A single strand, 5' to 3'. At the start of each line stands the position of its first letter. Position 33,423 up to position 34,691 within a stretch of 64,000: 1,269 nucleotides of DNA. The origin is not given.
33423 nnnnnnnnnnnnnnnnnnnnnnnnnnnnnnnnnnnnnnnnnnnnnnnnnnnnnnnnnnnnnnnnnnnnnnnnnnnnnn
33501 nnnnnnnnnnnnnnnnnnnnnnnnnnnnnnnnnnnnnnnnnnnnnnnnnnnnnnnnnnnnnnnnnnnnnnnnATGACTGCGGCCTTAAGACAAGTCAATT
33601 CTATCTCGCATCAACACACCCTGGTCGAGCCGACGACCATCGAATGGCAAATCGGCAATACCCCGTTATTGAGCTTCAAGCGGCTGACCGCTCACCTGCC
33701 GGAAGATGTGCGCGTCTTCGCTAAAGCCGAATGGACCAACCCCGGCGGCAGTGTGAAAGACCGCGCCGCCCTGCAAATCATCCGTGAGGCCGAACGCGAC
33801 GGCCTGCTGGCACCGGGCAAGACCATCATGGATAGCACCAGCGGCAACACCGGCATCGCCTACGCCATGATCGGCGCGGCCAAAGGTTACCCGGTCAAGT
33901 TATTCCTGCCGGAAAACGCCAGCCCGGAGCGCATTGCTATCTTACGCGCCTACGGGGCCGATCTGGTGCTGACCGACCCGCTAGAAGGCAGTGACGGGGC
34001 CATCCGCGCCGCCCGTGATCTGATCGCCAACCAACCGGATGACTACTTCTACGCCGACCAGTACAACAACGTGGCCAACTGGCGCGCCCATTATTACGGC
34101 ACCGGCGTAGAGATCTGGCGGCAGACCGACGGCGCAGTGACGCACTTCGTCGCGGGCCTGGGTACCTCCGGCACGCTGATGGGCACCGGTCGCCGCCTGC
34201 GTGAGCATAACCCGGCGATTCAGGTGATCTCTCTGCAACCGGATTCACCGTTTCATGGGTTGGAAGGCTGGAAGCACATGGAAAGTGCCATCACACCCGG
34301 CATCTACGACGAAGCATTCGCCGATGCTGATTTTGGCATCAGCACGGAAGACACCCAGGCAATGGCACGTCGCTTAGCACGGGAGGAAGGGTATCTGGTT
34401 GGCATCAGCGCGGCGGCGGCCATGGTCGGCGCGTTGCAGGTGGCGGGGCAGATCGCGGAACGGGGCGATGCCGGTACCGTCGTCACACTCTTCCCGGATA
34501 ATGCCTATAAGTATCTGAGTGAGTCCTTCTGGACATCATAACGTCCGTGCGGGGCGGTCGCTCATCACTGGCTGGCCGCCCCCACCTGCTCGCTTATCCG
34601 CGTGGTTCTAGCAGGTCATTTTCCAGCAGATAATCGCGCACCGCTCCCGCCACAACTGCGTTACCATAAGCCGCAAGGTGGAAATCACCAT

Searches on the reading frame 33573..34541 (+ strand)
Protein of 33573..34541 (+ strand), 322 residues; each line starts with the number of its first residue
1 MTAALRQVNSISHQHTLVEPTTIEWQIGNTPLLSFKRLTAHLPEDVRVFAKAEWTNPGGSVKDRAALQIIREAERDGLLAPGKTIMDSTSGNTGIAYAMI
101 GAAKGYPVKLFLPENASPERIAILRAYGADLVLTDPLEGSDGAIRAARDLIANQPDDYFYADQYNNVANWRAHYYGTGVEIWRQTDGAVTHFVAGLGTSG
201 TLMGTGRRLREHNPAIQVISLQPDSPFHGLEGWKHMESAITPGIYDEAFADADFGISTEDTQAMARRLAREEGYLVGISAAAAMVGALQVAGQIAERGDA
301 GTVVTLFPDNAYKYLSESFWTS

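Call 32: search_protein_families(library=pfam, proteins=[window:33573-34541:+], max_evalue=0.01)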
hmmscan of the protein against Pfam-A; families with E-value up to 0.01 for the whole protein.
window:33573-34541:+ (322 aa): 1 family
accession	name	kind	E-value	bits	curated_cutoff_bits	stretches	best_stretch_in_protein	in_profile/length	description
PF00291.31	PALP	-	2.6e-69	234.2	35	1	26-308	4-294/295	Pyridoxal-phosphate dependent enzyme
